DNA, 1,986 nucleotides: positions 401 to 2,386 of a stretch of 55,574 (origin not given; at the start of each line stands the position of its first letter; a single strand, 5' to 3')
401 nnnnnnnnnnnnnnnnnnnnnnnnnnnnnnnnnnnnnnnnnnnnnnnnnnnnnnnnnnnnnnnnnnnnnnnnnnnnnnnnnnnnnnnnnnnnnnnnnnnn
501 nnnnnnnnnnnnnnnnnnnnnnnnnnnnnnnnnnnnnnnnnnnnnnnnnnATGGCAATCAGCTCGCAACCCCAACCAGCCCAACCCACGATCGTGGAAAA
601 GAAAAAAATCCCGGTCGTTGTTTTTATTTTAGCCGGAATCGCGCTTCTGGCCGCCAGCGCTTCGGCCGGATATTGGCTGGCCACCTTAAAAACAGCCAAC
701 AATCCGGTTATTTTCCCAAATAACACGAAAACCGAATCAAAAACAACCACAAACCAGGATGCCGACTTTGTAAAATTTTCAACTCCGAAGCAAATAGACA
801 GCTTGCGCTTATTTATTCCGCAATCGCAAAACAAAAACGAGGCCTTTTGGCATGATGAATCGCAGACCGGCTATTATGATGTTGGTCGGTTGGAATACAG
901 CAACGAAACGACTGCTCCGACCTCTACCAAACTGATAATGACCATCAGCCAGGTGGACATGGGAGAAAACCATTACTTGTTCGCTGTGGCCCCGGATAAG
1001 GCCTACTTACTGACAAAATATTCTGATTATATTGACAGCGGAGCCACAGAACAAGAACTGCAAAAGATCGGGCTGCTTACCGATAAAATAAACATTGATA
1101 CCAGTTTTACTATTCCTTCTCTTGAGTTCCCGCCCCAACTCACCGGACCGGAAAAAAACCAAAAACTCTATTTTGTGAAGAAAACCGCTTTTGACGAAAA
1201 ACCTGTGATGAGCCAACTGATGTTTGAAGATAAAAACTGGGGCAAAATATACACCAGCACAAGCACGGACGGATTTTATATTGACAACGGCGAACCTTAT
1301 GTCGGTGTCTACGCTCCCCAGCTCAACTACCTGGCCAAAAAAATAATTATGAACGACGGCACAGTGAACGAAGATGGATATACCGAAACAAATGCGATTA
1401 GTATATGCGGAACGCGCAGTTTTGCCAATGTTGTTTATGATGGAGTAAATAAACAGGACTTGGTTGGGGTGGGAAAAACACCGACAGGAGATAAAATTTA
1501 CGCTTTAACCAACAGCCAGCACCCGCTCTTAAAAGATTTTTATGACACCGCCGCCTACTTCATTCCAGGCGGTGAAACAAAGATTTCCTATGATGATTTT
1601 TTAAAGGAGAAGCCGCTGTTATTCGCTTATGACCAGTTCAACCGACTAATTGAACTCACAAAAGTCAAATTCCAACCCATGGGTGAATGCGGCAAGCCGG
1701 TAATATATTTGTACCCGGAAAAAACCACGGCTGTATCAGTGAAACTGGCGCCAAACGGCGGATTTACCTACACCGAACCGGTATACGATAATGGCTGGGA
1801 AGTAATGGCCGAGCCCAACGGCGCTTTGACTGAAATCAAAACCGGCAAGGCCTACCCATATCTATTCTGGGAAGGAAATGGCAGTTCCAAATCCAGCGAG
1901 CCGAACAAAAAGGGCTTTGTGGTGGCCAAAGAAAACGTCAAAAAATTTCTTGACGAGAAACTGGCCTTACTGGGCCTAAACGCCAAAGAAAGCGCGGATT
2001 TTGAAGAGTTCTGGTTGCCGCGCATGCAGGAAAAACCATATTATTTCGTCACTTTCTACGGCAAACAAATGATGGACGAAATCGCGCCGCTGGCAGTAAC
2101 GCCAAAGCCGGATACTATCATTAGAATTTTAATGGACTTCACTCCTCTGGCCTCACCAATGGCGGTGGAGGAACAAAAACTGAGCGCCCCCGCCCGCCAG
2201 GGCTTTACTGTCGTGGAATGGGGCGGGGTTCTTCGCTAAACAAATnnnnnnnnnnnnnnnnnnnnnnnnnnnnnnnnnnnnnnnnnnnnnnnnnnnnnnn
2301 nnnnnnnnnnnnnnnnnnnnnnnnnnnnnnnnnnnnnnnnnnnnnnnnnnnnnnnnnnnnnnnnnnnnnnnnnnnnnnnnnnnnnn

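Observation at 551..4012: Adjacent membrane-anchored pair: a 562-aa orphan and a MEMO1-like/CapA-like fusion protein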

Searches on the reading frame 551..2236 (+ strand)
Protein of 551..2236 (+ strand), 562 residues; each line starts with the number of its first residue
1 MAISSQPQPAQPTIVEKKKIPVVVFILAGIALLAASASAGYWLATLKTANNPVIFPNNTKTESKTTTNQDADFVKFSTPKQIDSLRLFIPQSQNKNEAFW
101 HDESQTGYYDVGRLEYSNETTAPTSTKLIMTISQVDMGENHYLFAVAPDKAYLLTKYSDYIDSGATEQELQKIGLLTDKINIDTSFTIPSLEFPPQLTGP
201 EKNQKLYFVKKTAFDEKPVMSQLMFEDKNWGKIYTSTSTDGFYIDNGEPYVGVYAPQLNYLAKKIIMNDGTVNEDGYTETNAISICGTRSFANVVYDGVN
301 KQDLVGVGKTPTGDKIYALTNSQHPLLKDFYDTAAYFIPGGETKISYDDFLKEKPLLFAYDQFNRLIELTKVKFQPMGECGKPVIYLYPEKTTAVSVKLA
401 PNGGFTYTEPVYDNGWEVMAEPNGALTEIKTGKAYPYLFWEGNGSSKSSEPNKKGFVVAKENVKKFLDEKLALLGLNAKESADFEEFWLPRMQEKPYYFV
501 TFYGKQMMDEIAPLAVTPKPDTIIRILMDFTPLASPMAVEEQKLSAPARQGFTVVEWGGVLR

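Call 3: search_protein_families(library=pfam, proteins=[window:551-2236:+], max_evalue=0.1)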
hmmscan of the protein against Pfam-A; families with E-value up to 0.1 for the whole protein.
window:551-2236:+ (562 aa): 0 families

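Call 4: search_protein_families(library=ncbifam, proteins=[window:551-2236:+], max_evalue=0.1)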
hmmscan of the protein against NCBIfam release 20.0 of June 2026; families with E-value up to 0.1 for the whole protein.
window:551-2236:+ (562 aa): 0 families

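Call 9: find_homologous_proteins(query=window:551-2236:+)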
Query window:551-2236:+ (562 aa): 935 proteins with E <= 0.001 among 8000 candidates; the best 120 are listed.
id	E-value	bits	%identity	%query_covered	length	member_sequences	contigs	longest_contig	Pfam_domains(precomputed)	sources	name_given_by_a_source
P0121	0.0e+0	1281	100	100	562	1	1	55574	-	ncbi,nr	ncbi:hypothetical protein EPN28_00005 [Patescibacteria group bacterium]|nr:MAG: hypothetical protein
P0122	4.0e-172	592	52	99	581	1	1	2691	-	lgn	-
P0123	1.3e-117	412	43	90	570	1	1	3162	-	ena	-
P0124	5.1e-115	403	43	88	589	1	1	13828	-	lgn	-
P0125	6.9e-114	400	51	68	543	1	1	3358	-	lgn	-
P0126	1.1e-113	399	41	99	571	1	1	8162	-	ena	-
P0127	1.9e-112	395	45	86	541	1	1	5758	-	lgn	-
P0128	4.9e-112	394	42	95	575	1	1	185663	-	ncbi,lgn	-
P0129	1.3e-109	386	41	87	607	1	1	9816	-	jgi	jgi:hypothetical protein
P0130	2.7e-109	384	39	95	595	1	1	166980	-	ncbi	-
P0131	1.6e-108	382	40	95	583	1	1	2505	-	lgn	-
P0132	4.3e-108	380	44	87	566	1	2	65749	-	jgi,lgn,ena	-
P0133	4.9e-108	380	39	100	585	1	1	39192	-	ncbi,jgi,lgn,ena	ncbi:MAG: hypothetical protein WCV92_03380 [Candidatus Buchananbacteria bacterium]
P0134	9.6e-108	379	44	83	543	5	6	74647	-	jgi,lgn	jgi:hypothetical protein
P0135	4.1e-107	377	44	82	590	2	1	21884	-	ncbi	-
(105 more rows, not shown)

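Call 18: search_solved_structures(query=A2, max_evalue=1)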
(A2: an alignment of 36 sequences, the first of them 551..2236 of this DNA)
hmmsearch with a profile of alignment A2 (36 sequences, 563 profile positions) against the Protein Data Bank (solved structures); distinct sequences matched with E-value up to 1: 1.
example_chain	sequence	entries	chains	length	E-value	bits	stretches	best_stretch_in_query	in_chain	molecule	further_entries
8e2l_C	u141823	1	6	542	0.84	11.7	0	472-510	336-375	Twinkle mtDNA helicase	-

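Call 25: search_protein_families(library=phrogs, proteins=[window:551-2236:+], max_evalue=1)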
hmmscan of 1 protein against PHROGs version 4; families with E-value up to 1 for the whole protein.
window:551-2236:+ (562 aa): 1 family
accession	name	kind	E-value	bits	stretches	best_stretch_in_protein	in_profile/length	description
phrog_2515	-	DNA, RNA and nucleotide metabolism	0.17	13.4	1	23-71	40-84/103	partition protein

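Call 31: predict_structure(alignment_id=A2)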
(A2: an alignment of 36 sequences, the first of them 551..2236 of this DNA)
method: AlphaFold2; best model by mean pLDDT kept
length: 562 residues; sequences in the alignment: 36
mean_pLDDT: 82.1   pTM: 0.60
mean pLDDT of the five models: 82.1, 80.7, 80.3, 80.3, 79.6
residues with pLDDT >= 90: 261; 70-90: 187; 50-70: 56; < 50: 58
segments of 3 or more residues with pLDDT < 50: 1-5, 13-19, 49-72, 283-288, 337-341, 445-450
pLDDT, mean of each block of 10 residues (from residue 1): 45 47 78 87 65 37 31 79 93 75 90 79 76 70 90 88 74 89 88 94 92 85 93 91 90 86 79 81 49 88 95 92 93 62 79 93 93 68 92 96 77 92 97 96 52 86 97 95 94 93 87 93 94 90 91 94 66
secondary structure, 60 per line:
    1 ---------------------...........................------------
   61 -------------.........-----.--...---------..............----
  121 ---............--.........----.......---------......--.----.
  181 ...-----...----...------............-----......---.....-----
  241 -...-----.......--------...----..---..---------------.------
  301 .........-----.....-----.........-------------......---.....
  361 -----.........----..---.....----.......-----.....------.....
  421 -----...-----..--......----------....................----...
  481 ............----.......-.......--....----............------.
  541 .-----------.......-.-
elements in order: H22-48 E74-82 E106-116 E124-135 E138-146 E151-154 H167-172 E180-183 E196-198 E205-213 E222-227 E231-235 E242-244 E250-256 E265-267 E304-309 E315-319 H325-333 H347-352 E356-360 E366-371 E384-388 E393-399 E405-409 E416-420 E426-428 E438-443 E454-459 H460-473 H478-492 E497-503 H505-511 E514-517 E522-533 E553-559

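Call 46: fold_search(model_id=the predicted structure, library=pdb)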
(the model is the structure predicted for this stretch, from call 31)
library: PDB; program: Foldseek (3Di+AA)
matches with E <= 10: 147; with E <= 0.001: 0
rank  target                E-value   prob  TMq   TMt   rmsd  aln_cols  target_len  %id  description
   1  8hhv_A                7.1e-02  0.04  0.08  0.09  21.0       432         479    8  endo-alpha-D-arabinanase EndoMA1 from Microbacterium arabinogalactanolyticum (released 2023-08-16)
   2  9e5c_7g               8.3e-02  0.05  0.08  0.09  32.3       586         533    9  Cryo-EM structure of 96 nm repeat of microtubule doublet from T. brucei flagellum (released 2025-03-12)
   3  9pa8_B                1.3e-01  0.04  0.09  0.09  19.7       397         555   10  NmTbpB and Tf protein complex (released 2026-03-04)
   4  6mly_C                1.4e-01  0.03  0.09  0.07  21.6       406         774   11  Bifunctional GH43-CE Bacteroides eggerthii, BACEGG_01304 (released 2019-10-02)
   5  9euf_5                2.1e-01  0.03  0.09  0.10  45.1       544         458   10  Cryo-EM structure of Staphylococcus aureus bacteriophage phi812 baseplate in the pre-contraction state - complete (released 2025-04-09)
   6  4qq1_B                3.0e-01  0.03  0.10  0.11  19.4       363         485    8  Crystal structure of the isotype 1 Transferrin binding protein B (TbpB) from serogroup B Neisseria meningitidis (released 2015-04-01)
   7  9euf_8                3.7e-01  0.02  0.07  0.06  21.7       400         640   10  Cryo-EM structure of Staphylococcus aureus bacteriophage phi812 baseplate in the pre-contraction state - complete (released 2025-04-09)
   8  5t15_B                3.7e-01  0.01  0.06  0.02  21.6       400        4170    8  Structural basis for gating and activation of RyR1 (30 uM Ca2+ dataset, all particles) (released 2016-10-12)
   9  4v0n_B                4.3e-01  0.02  0.08  0.11  22.1       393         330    9  Crystal structure of BBS1N in complex with ARL6DN, soaked with mercury (released 2014-11-19)
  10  7mkl_B                6.0e-01  0.01  0.07  0.05  30.5       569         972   10  SARS-CoV-2 Spike in complex with neutralizing Fab SARS2-38 (three down conformation) (released 2021-05-12)
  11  7onh_A                6.4e-01  0.02  0.08  0.10  19.1       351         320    9  Crystal structure of the computationally designed SAKe6BE-L3 protein (released 2022-12-14)
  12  6imm_N                6.4e-01  0.01  0.06  0.07  26.2       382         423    9  Cryo-EM structure of an alphavirus, Sindbis virus (released 2019-03-13)
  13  8dec_A                7.1e-01  0.01  0.06  0.07  26.2       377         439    6  Cryo-EM Structure of Western Equine Encephalitis Virus (released 2023-07-05)
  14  4v0m_B                7.5e-01  0.01  0.08  0.10  22.1       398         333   10  Crystal structure of BBS1N in complex with ARL6DN (released 2014-11-19)
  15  6qev_B                8.4e-01  0.01  0.07  0.04  20.5       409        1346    8  EngBF DARPin Fusion 4b B6 (released 2019-11-06)
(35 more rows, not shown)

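Call 54: find_related_loci(query=A2, collection=metagenome_contigs, flank=6000)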
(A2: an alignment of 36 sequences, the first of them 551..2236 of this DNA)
Query A2 (562 aa) in metagenome_contigs; peptide patterns used: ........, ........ (x = any residue, [..] = any of these).
600 stretches matched a pattern (row limit reached: there are more); 595 encode a relative of the query (tblastn E <= 1e-3); the best 80 are kept; 80 distinct loci.
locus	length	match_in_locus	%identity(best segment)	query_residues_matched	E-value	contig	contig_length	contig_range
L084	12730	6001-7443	44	74-562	2e-116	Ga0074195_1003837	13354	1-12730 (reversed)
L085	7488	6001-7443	44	74-562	2e-116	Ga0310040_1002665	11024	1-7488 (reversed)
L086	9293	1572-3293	39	3-562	8e-114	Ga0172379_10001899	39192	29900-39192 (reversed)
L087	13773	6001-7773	38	12-562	2e-111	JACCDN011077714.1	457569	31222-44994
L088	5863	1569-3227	39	22-562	2e-111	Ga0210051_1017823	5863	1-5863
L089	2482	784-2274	42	52-562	2e-115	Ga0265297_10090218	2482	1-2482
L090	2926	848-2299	43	92-562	6e-114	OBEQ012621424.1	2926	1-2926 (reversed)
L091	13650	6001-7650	38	22-562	2e-110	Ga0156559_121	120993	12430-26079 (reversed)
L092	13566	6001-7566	41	36-562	4e-109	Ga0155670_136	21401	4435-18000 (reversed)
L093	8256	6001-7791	38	3-562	3e-109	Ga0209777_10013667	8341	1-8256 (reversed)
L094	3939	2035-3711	39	9-562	7e-109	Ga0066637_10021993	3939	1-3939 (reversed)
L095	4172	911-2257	45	127-561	6e-108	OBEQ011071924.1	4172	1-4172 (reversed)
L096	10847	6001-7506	40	64-562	8e-107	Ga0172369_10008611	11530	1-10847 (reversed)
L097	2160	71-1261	48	176-562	2e-112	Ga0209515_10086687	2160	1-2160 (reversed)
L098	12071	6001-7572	41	47-562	2e-106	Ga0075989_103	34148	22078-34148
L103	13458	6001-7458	40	74-562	2e-103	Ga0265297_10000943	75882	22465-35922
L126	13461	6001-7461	39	73-562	2e-97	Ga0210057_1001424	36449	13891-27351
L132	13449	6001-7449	38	74-562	8e-96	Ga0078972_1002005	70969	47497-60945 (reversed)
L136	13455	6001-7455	39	71-560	7e-97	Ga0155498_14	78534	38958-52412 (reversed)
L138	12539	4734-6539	34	8-562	1e-93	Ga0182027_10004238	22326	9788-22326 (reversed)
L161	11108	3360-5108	35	1-560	5e-85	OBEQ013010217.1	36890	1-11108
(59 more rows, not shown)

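Call 60: search_protein_families(library=pfam, proteins=[L132:4007-5650:+, L161:1727-3400:+, L126:4075-5658:+, L138:3158-4669:+, L136:4469-5710:+, L103:4756-5676:+, L096:3677-4795:+, L096:4795-5697:+], max_evalue=0.01)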
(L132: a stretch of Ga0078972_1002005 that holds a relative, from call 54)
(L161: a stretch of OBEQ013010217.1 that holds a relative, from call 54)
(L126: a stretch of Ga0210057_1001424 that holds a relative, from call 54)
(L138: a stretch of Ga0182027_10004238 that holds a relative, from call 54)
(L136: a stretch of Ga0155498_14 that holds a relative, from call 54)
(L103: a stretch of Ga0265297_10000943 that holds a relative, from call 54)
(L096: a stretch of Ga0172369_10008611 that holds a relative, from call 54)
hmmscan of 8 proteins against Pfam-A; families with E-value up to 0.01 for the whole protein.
L132:4007-5650:+ (548 aa): 2 families
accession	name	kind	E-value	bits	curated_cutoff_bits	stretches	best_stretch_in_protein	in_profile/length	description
PF01875.22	Memo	-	2.3e-17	63.5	27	1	90-276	48-248/269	Memo-like protein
PF09587.15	PGA_cap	-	3.6e-07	30.4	27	1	406-476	180-254/255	Bacterial capsule synthesis protein PGA_cap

L161:1727-3400:+ (558 aa): 2 families
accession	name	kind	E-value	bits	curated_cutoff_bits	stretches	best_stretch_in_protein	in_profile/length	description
PF01875.22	Memo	-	1.5e-23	83.8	27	1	72-281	31-256/269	Memo-like protein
PF09587.15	PGA_cap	-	3.7e-07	30.3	27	1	394-469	172-249/255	Bacterial capsule synthesis protein PGA_cap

L126:4075-5658:+ (528 aa): 1 family
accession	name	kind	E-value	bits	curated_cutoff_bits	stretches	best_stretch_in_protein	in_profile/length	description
PF01875.22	Memo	-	8.6e-19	68.2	27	1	80-280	47-261/269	Memo-like protein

L138:3158-4669:+ (504 aa): 1 family
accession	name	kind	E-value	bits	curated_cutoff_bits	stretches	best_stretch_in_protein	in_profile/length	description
PF01875.22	Memo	-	1.2e-16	61.2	27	1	84-278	48-256/269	Memo-like protein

L136:4469-5710:+ (414 aa): 1 family
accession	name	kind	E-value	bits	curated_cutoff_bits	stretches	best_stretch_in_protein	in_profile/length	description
PF01875.22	Memo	-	4.4e-19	69.2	27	1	69-268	45-258/269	Memo-like protein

L103:4756-5676:+ (307 aa): 1 family
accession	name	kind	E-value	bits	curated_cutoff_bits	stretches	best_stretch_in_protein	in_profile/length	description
PF01875.22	Memo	-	6.9e-24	84.9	27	1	89-291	48-257/269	Memo-like protein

L096:3677-4795:+ (373 aa): 1 family
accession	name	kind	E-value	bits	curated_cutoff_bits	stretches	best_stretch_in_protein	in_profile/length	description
PF09587.15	PGA_cap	-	8.8e-74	248.6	27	1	73-312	1-255/255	Bacterial capsule synthesis protein PGA_cap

L096:4795-5697:+ (301 aa): 1 family
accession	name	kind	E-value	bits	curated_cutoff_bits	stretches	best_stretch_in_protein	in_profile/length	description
PF01875.22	Memo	-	5.7e-24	85.2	27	1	79-284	46-258/269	Memo-like protein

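Call 90: find_encoding_contigs(protein=P0122, flank=3000, max_places=3)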
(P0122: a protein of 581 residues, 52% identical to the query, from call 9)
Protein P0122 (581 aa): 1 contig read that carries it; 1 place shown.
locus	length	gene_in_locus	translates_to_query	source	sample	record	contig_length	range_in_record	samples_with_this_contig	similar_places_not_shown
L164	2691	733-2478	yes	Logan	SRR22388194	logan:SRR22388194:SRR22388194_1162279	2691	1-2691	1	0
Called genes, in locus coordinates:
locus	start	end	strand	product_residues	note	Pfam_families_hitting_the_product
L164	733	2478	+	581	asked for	-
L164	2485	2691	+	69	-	?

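Call 96: search_protein_families(library=padloc, proteins=[window:551-2236:+], max_evalue=0.01)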
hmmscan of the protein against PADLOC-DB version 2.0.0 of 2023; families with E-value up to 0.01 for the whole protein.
window:551-2236:+ (562 aa): 0 families
